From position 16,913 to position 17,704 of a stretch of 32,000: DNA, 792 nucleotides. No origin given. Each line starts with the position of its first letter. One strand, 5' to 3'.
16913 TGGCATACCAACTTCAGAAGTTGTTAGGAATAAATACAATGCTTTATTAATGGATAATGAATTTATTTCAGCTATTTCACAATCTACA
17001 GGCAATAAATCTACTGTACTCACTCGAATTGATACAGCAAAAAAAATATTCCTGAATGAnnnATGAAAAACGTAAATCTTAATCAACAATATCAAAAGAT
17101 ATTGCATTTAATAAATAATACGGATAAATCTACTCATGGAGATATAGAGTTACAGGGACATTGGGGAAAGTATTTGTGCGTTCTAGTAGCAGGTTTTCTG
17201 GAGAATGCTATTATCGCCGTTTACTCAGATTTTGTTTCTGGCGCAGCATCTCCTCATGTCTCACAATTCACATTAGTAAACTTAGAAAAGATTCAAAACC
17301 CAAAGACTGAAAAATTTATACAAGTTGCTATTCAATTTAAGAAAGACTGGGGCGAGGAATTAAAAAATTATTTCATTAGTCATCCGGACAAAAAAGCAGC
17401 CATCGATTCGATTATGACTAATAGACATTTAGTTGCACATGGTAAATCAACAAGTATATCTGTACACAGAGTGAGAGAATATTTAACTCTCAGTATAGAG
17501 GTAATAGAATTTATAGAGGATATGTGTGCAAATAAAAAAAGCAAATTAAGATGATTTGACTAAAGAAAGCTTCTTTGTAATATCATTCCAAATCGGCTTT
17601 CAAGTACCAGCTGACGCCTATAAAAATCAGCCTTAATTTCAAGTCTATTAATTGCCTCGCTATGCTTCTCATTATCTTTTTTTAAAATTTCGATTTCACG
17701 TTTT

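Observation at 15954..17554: Translationally coupled DUF262 (ParB-like, DGQQR) and HEPN (Rx4H) gene pair: candidate undescribed defence/abortive-infection system carried as filamentous-prophage cargo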

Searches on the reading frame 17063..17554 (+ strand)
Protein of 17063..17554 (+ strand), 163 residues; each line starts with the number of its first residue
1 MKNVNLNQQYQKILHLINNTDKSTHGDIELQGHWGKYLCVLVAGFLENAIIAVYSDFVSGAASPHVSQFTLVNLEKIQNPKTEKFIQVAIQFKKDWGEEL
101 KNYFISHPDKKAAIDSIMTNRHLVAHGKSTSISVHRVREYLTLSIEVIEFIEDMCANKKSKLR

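Call 4: search_protein_families(library=pfam, proteins=[window:17063-17554:+], max_evalue=1)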
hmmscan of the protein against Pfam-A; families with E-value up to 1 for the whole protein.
window:17063-17554:+ (163 aa): 5 families
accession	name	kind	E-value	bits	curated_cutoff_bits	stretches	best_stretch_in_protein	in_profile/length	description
PF18735.6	HEPN_RiboL-PSP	-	1.3e-14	55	28.4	1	6-157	3-191/191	RiboL-PSP-HEPN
PF18737.6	HEPN_MAE_28990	-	9.5e-06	26.4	26.8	1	73-157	126-201/211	MAE_28990/MAE_18760-like HEPN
PF21826.1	DUF6887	-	0.011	16.5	24.2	1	98-122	10-34/62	Family of unknown function (DUF6887)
PF10860.13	DUF2661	-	0.11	13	23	1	69-128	39-101/113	Protein of unknown function (DUF2661)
PF12636.12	DUF3781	-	0.52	10.7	27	0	128-162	8-43/72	Protein of unknown function (DUF3781)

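Call 5: search_protein_families(library=padloc, proteins=[window:17063-17554:+], max_evalue=1)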
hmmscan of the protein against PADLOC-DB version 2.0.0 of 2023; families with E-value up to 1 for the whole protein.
window:17063-17554:+ (163 aa): 0 families

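Call 6: search_protein_families(library=ncbifam, proteins=[window:17063-17554:+], max_evalue=0.1)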
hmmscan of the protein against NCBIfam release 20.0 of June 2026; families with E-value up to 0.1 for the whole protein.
window:17063-17554:+ (163 aa): 0 families

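Call 20: find_homologous_proteins(query=window:17063-17554:+, max_evalue=0.001)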
Query window:17063-17554:+ (163 aa): 198 proteins with E <= 0.001 among 209 candidates; the best 120 are listed.
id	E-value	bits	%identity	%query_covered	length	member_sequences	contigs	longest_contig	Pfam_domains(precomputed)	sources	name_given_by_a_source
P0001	5.3e-102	356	99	100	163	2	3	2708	PF18735.7,PF18737.7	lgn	-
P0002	5.0e-69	249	68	100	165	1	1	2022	PF18735.7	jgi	jgi:RiboL-PSP-HEPN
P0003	5.5e-69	249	69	97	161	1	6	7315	PF18735.7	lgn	-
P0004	1.1e-68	248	71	97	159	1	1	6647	PF18735.7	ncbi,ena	-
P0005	5.2e-68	246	71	96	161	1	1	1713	PF18735.7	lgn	-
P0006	1.9e-66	241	70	97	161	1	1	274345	PF18735.7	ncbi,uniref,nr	ncbi:HEPN domain-containing protein [Shewanella sp. 3_MG-2023]|uniref:HEPN domain-containing protein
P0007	9.4e-65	235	68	98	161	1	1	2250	PF18735.7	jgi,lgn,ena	-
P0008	1.6e-63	231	66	97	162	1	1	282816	PF18735.7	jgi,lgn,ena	-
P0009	4.5e-63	230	69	96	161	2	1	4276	PF18735.7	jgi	jgi:hypothetical protein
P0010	7.4e-63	229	67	96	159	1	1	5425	PF18735.7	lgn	-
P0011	1.3e-62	228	63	98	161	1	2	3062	PF18735.7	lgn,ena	-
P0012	8.2e-62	226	63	98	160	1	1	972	PF18735.7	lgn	-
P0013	1.9e-61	224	61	100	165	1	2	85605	PF18735.7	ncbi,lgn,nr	ncbi:MAG: HEPN domain-containing protein [Methyloglobulus sp.]|nr:hypothetical protein [Methyloglobu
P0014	3.3e-60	220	62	97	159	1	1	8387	PF18735.7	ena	-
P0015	1.5e-59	218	65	95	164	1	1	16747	PF18735.7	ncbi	-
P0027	1.2e-53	199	58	95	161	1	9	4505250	PF18735.7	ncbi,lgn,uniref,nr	ncbi:HEPN domain-containing protein [Pantoea ananatis]|uniref:HEPN domain-containing protein n=2 Tax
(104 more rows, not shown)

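Call 23: find_related_loci(query=A1, collection=genome_contigs, flank=6000)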
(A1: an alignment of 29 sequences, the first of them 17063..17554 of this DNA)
Query A1 (163 aa) in genome_contigs; peptide patterns used: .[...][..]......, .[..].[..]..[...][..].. (x = any residue, [..] = any of these).
120 stretches matched a pattern; 62 encode a relative of the query (tblastn E <= 1e-3); 61 distinct loci.
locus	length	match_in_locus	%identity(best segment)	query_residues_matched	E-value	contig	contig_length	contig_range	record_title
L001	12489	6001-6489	61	1-163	2e-67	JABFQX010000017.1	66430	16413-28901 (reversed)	MAG: Methyloglobulus sp. isolate P-RSF-IL-05 seq_182, whole genome shotgun sequence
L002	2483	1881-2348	55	1-156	7e-60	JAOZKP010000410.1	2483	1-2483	MAG: bacterium isolate GMC10.concoct.104_sub NODE_91924_length_2483_cov_6.785420, whole genome shotgun sequence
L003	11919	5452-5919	56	1-156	1e-57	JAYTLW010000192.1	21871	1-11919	MAG: Methylobacter sp. isolate GFS_3396 GFS_3396_191, whole genome shotgun sequence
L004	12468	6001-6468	56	1-156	3e-57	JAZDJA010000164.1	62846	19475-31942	MAG: Candidatus Latescibacterota bacterium isolate MEGAHIT-group-0.443 k141_18410525, whole genome shotgun sequence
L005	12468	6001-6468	57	1-156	3e-56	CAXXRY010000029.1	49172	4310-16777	MAG: Aminobacteriaceae bacterium isolate 73440aae-3b96-4bfa-a47d-8f80ded2de5b genome assembly, contig: contig_29, whole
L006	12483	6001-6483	53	1-160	8e-53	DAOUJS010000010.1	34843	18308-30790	MAG TPA_asm: Dehalococcoidia bacterium isolate S34_277 k113_405578, whole genome shotgun sequence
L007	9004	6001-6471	56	1-157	2e-54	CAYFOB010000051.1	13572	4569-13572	MAG TPA_asm: uncultured Thiomargarita sp. isolate ERP019367_co1_33 genome assembly, contig: NODE_3342_length_13572_cov_2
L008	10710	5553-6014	52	1-155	2e-52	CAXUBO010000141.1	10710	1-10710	MAG TPA_asm: uncultured Armatimonadales bacterium isolate public_SRR14722165_metawrap_bin.3 genome assembly, contig: pub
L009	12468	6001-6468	51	1-155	6e-51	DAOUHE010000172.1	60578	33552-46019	MAG TPA_asm: Dehalococcoidia bacterium isolate S1_19 k129_2046790, whole genome shotgun sequence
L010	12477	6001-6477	51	1-158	4e-50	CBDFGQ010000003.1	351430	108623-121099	MAG: Dehalococcoidia bacterium isolate 3299a7fc-3b8b-4791-927a-3a74d6ed150b genome assembly, contig: contig_3, whole gen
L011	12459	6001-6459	49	1-152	6e-48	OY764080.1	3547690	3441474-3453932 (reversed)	MAG: Chloroflexota bacterium isolate a04a8705-9522-4335-bb9c-b9bb47e5c42e genome assembly, chromosome: 1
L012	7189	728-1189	52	1-155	2e-49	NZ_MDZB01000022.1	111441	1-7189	Hymenobacter lapidarius strain CCM 8643 NODE_11_length_111441_cov_250.972_ID_21, whole genome shotgun sequence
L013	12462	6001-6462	50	1-153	2e-48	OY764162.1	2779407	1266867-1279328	MAG: Dehalococcoidia bacterium isolate c2b86379-bd31-4c30-aa6f-eeb60e07e050 genome assembly, chromosome: 1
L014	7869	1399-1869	48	1-158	2e-48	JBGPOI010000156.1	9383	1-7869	MAG: Candidatus Binatia bacterium isolate OBJ_0618_7090110_195 k141_9988442_length_9383_cov_10.9762, whole genome shotgu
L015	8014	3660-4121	50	1-155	2e-48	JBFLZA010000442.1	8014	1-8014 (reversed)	MAG: Cyanobacteriota bacterium isolate MAG099 MAG099_442, whole genome shotgun sequence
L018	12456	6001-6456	48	3-155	3e-46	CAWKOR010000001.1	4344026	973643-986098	MAG: uncultured delta proteobacterium isolate MFD04944.bin.1.36 genome assembly, contig: contig_15114, whole genome shot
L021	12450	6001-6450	49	1-152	4e-43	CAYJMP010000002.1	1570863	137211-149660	MAG TPA_asm: uncultured Ignavibacteria bacterium isolate ERP124720_co1_51 genome assembly, contig: NODE_2_length_1570863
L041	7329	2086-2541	38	1-155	6e-33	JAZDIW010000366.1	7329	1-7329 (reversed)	MAG: bacterium isolate MEGAHIT-group-0.427 k141_19052154, whole genome shotgun sequence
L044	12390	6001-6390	38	23-154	1e-29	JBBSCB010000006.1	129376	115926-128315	MAG: Gemmatimonadales bacterium isolate La6_metabat2.229 La6_metabat2.229_K_1888775_L_129376_cov_18.2346, whole genome s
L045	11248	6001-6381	36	27-155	6e-28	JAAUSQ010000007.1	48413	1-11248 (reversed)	MAG: Chloroflexaceae bacterium isolate SL_3_2 NODE_107_length_48413_cov_4.263824, whole genome shotgun sequence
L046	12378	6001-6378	38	27-154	7e-28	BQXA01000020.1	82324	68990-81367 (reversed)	Nitrospira sp. LAS72 DNA, sequence20, whole genome shotgun sequence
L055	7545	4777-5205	35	16-154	4e-23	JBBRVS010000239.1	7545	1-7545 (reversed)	MAG: Pyrinomonadales bacterium isolate La3_metabat2.217 La3_metabat2.217_K_933870_L_7545_cov_17.0000, whole genome shotg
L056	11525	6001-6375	29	29-155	2e-21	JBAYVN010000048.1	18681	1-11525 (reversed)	MAG: Dehalococcoidia bacterium isolate SO_2016_LW3_60 scaffold04225_LW162_2016, whole genome shotgun sequence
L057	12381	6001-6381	30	27-155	3e-19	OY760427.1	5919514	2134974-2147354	MAG: Rhodothermales bacterium isolate 1504ddc0-b432-43e2-af37-a45191a88aeb genome assembly, chromosome: 1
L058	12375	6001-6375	28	29-155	5e-19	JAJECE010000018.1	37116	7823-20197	MAG: Rhodothermales bacterium isolate jk18x9bins.87 k141_45788, whole genome shotgun sequence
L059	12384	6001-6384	26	28-157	2e-18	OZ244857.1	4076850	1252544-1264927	MAG: Rhodothermales bacterium isolate e2e955bd-55ea-4ae9-ac84-c634e8e550e8 genome assembly, chromosome: 1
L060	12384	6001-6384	30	31-151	2e-17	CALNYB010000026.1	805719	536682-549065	MAG: Cyanobacteriota bacterium isolate HOU_bin.0041 genome assembly, contig: contig_264, whole genome shotgun sequence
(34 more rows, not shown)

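Call 31: search_dna_similar(query=window:17063-17554:+, collection=plasmids, mode=protein, max_evalue=0.01, max_rows=25)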
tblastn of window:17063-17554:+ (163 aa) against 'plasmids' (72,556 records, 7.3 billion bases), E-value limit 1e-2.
Records with a match: 3; places in all: 3; records where one place covers at least 80% of the query: 1.
Best place of each record, by identity: <60% 3.
By first word of the organism name: Phaeobacter 1; Hymenobacter 1; Arthrobacter 1.
By predicted mobility (MOB-suite, as given by PLSDB): conjugative 2; non-mobilizable 1.
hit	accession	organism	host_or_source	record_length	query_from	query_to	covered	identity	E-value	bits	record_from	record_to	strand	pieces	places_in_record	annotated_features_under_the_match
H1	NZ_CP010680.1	Phaeobacter gallaeciensis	cell culture,clam larvae aquaculture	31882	22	154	82%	24.3%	5e-11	67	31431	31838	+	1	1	HEPN domain-containing protein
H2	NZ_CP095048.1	Hymenobacter cellulosilyticus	single cell,air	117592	29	140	69%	25.7%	1e-6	54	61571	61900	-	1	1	HEPN domain-containing protein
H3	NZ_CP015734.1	Arthrobacter sp. U41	Purified bacterial strains from deep ...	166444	29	150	75%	21.8%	6e-4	46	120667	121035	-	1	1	HEPN domain-containing protein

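Call 32: search_dna_similar(query=window:17063-17554:+, collection=phages, mode=protein, max_evalue=0.01, max_rows=25)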
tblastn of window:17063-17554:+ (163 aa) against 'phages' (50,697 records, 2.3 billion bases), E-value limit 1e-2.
No match.

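Call 43: search_protein_families(library=padloc, proteins=[L044:5935-6429:+, L046:5923-6414:+, L055:4744-5214:+, L056:5968-6384:+, L057:5923-6402:+, L058:5914-6396:+, L059:5914-6402:+, L060:5920-6393:+, L041:2086-2547:+, L045:5932-6390:+], max_evalue=10)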
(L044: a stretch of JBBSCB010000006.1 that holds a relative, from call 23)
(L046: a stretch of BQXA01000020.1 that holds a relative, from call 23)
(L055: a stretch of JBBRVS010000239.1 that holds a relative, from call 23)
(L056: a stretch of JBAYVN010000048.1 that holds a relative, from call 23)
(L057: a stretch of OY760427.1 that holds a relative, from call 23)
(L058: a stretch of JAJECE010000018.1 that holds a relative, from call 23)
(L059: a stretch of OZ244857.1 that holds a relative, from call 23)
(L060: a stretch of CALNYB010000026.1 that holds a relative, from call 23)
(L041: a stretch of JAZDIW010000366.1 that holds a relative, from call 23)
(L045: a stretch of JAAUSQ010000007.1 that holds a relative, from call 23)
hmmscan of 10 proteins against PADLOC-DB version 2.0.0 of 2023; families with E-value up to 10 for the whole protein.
L044:5935-6429:+ (164 aa): 0 families

L046:5923-6414:+ (163 aa): 1 family
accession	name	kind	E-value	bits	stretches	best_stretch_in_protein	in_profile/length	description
PDLC04029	PD-T4-2_B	-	0.028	12.2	1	12-85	12-87/174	-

L055:4744-5214:+ (156 aa): 2 families
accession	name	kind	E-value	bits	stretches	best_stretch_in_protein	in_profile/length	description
PDLC04028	PD-T4-2_B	-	0.00012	20.2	1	3-131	5-134/168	-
PDLC04029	PD-T4-2_B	-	0.0099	13.7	1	5-79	7-81/174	-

L056:5968-6384:+ (138 aa): 0 families

L057:5923-6402:+ (159 aa): 1 family
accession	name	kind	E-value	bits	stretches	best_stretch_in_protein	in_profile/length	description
PDLC04029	PD-T4-2_B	-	0.026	12.4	1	13-81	13-79/174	-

L058:5914-6396:+ (160 aa): 0 families

L059:5914-6402:+ (162 aa): 1 family
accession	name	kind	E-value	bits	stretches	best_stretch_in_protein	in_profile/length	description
PDLC01974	CARF_m10--CARF_HEPN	-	0.022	11.9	1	28-144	329-428/476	-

L060:5920-6393:+ (157 aa): 2 families
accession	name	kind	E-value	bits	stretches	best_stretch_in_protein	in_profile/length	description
PDLC04028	PD-T4-2_B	-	6.2e-07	27.6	1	5-155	7-159/168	-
PDLC04029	PD-T4-2_B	-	2.8e-05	22.1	1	3-128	5-131/174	-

L041:2086-2547:+ (153 aa): 0 families

L045:5932-6390:+ (152 aa): 0 families

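Call 45: search_protein_families(library=padloc, proteins=[L060:4898-5923:+, L055:3722-4741:+, L057:4742-5926:+, L046:4805-5926:+, L001:4888-5997:+, L045:4841-5935:+, L041:986-2089:+], max_evalue=1e-10)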
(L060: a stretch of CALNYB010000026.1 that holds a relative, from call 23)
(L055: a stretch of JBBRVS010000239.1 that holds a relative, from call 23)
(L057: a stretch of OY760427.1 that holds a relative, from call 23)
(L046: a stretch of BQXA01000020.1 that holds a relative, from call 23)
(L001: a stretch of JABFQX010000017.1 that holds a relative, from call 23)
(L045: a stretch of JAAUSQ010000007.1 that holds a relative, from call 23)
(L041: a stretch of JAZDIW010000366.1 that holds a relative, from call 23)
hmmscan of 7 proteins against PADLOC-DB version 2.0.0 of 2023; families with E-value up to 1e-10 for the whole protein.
L060:4898-5923:+ (341 aa): 2 families
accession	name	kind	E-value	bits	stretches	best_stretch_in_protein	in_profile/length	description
PDLC03877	NsnA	-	1e-69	233.7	1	14-339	43-382/385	-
PDLC04027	PD-T4-2_A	-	3e-50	169.3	1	27-332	43-357/363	-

L055:3722-4741:+ (339 aa): 3 families
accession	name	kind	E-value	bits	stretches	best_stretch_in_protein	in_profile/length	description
PDLC03877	NsnA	-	1.1e-71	240.2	1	21-338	49-381/385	-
PDLC04027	PD-T4-2_A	-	2.2e-57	192.7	1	30-336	44-361/363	-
PDLC04151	HEC-05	-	8.5e-11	39.3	0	19-70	22-73/600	-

L057:4742-5926:+ (394 aa): 2 families
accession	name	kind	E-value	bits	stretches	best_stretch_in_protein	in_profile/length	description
PDLC03877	NsnA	-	1.7e-67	226.4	1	44-392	34-381/385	-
PDLC04027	PD-T4-2_A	-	2.6e-56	189.2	1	93-390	57-361/363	-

L046:4805-5926:+ (373 aa): 2 families
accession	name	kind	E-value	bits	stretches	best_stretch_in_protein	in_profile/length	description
PDLC03877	NsnA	-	7.5e-60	201.2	1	68-370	68-380/385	-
PDLC04027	PD-T4-2_A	-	1.5e-50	170.2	1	70-369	57-361/363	-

L001:4888-5997:+ (369 aa): 2 families
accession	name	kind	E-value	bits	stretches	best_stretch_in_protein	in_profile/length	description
PDLC03877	NsnA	-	3.2e-70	235.3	1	10-366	13-379/385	-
PDLC04027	PD-T4-2_A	-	4.8e-56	188.4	1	9-366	7-361/363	-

L045:4841-5935:+ (364 aa): 4 families
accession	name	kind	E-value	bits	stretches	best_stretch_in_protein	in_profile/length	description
PDLC03877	NsnA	-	6.3e-71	237.7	1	10-362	19-381/385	-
PDLC04027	PD-T4-2_A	-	1.3e-61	206.7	1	46-360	44-361/363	-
PDLC04151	HEC-05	-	7.4e-13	46.1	0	35-88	21-73/600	-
PDLC04150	HEC-05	-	1.3e-11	42.1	0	42-86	10-54/583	-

L041:986-2089:+ (367 aa): 3 families
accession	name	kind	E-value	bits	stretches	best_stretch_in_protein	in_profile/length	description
PDLC03877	NsnA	-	1.5e-71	239.7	1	15-364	21-380/385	-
PDLC04027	PD-T4-2_A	-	3.7e-63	211.8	1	10-363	7-361/363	-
PDLC04151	HEC-05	-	7.6e-11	39.4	0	36-90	19-72/600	-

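Call 52: search_solved_structures(query=A1, max_evalue=1)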
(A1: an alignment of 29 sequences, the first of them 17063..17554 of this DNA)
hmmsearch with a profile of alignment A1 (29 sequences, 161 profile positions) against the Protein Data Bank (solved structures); distinct sequences matched with E-value up to 1: 3.
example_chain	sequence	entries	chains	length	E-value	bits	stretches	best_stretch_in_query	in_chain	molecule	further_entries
9p35_A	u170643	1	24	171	0.083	16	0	60-107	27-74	Ferritin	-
7dqo_A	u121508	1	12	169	0.39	13.8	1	54-155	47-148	Ferritin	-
7y74_A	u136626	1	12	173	0.83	12.8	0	73-156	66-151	Ferritin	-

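Call 59: predict_structure(alignment_id=A1)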
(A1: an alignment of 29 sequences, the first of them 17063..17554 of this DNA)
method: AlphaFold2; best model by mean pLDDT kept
length: 163 residues; sequences in the alignment: 29
mean_pLDDT: 91.5   pTM: 0.85
mean pLDDT of the five models: 91.5, 90.8, 90.1, 89.3, 89.2
residues with pLDDT >= 90: 119; 70-90: 37; 50-70: 3; < 50: 4
segments of 3 or more residues with pLDDT < 50: 160-163
pLDDT, mean of each block of 10 residues (from residue 1): 93 98 93 97 95 89 84 86 93 93 98 97 93 96 97 77 42
secondary structure, 60 per line:
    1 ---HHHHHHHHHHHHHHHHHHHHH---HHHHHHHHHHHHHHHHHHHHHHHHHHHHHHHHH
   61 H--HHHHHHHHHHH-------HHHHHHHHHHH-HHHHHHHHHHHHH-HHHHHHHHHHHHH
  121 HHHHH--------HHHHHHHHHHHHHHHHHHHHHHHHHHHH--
elements in order: H4-24 H28-61 H64-74 H82-92 H94-106 H108-125 H134-161

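Call 62: fold_search(model_id=the predicted structure, library=pdb)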
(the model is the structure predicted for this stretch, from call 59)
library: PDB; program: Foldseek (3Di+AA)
matches with E <= 10: 90; with E <= 0.001: 0
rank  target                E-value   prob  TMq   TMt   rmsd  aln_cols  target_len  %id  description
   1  7zjr                  7.8e-01  0.13  0.22  0.15  23.6       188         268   15  X-ray structure of the periplasmic region of PilJ from P. aeruginosa (released 2022-04-27)
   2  8a1g_C                1.1e+00  0.09  0.20  0.19  22.7       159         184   12  Structure of the SNX1-SNX5 complex (released 2023-06-14)
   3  1g73_A                1.2e+00  0.09  0.20  0.21  17.6       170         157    9  CRYSTAL STRUCTURE OF SMAC BOUND TO XIAP-BIR3 DOMAIN (released 2001-01-10)
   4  1szi                  1.3e+00  0.10  0.22  0.20  16.5       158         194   12  Crystal Structure of the C-terminus of TIP47 (released 2004-07-27)
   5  1lih                  1.4e+00  0.06  0.18  0.19  20.0       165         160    8  THREE-DIMENSIONAL STRUCTURES OF THE LIGAND-BINDING DOMAIN OF THE BACTERIAL ASPARTATE RECEPTOR WITH AND WITHOUT A LIGAND (released 1995-09-15)
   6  8a1g_D                1.6e+00  0.08  0.21  0.19  22.2       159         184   11  Structure of the SNX1-SNX5 complex (released 2023-06-14)
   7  8auw_C                1.7e+00  0.08  0.22  0.22  16.1       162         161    9  Cryo-EM structure of human BIRC6 in complex with SMAC. (released 2023-02-15)
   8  1few                  1.8e+00  0.08  0.19  0.18  16.3       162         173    8  CRYSTAL STRUCTURE OF SMAC/DIABLO (released 2000-09-13)
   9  6xyn                  1.9e+00  0.05  0.15  0.16  18.5       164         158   15  Crystal structure of a proteolytic fragment of NarQ comprising sensor and TM domains (released 2020-03-04)
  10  5jef_A                2.0e+00  0.08  0.23  0.18  20.4       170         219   10  Fragment of nitrate/nitrite sensor histidine kinase NarQ (WT) in asymmetric holo state (released 2017-05-31)
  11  1hw1_A                2.0e+00  0.08  0.20  0.16  15.1       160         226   11  THE FADR-DNA COMPLEX: TRANSCRIPTIONAL CONTROL OF FATTY ACID METABOLISM IN ESCHERICHIA COLI (released 2001-01-24)
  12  6jx6_B                2.0e+00  0.06  0.18  0.19  16.2       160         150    9  Tetrameric form of Smac (released 2019-12-04)
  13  7nxz                  2.4e+00  0.08  0.24  0.24  15.5       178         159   11  Synthetic glycoform of Human Interleukin 6 (released 2021-04-07)
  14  5jef_B                2.7e+00  0.06  0.21  0.16  21.8       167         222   11  Fragment of nitrate/nitrite sensor histidine kinase NarQ (WT) in asymmetric holo state (released 2017-05-31)
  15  4tx5_B                2.7e+00  0.06  0.20  0.20  18.8       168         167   10  Crystal structure of Smac-DIABLO (in space group P65) (released 2015-07-15)
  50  4nqf_B                6.4e+00  0.12  0.42  0.45  11.9       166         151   10  Crystal structure of HEPN domain protein (released 2014-03-26)
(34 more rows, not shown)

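Call 67: find_encoding_contigs(protein=P0027, flank=8000, max_places=2)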
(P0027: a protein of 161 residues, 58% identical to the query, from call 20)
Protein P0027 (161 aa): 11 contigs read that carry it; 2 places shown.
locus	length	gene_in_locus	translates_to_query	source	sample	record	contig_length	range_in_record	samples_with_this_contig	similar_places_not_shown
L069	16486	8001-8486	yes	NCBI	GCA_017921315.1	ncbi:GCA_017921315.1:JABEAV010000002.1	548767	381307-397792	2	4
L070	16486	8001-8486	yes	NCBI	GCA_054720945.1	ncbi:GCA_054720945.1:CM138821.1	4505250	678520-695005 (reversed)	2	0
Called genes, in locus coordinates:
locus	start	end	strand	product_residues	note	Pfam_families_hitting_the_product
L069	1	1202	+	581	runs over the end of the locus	PF01807:Zn_ribbon_DnaG, PF08275:DNAG_N, PF01751:Toprim, PF13155:Toprim_2, PF13362:Toprim_3 (weak), PF13662:Toprim_4, PF10410:DnaB_bind, PF08278:DnaG_DnaB_bind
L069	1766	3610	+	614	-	PF03979:Sigma70_r1_1, PF00140:Sigma70_r1_2, PF04546:Sigma70_ner, PF04542:Sigma70_r2, PF04539:Sigma70_r3, PF04545:Sigma70_r4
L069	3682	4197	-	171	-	PF03167:UDG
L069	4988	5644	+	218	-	-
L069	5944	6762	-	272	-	PF04717:Phage_base_V, PF05954:Phage_GPD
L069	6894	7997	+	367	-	PF03235:GmrSD_N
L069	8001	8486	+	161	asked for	PF18735:HEPN_RiboL-PSP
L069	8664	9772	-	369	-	PF01527:HTH_Tnp_1, PF13384:HTH_23 (faint), PF13276:HTH_21, PF00665:rve, PF13683:rve_3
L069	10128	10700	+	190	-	-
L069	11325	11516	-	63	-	-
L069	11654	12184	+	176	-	-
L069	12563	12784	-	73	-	PF04606:Ogr_Delta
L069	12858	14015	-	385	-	PF05954:Phage_GPD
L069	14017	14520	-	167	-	PF06995:Phage_P2_GpU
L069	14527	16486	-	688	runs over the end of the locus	PF10145:PhageMin_Tail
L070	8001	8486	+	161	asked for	PF18735:HEPN_RiboL-PSP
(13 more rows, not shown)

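Call 76: search_protein_families(library=phrogs, proteins=[window:17063-17554:+], max_evalue=0.001)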
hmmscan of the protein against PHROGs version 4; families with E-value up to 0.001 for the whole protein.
window:17063-17554:+ (163 aa): 0 families
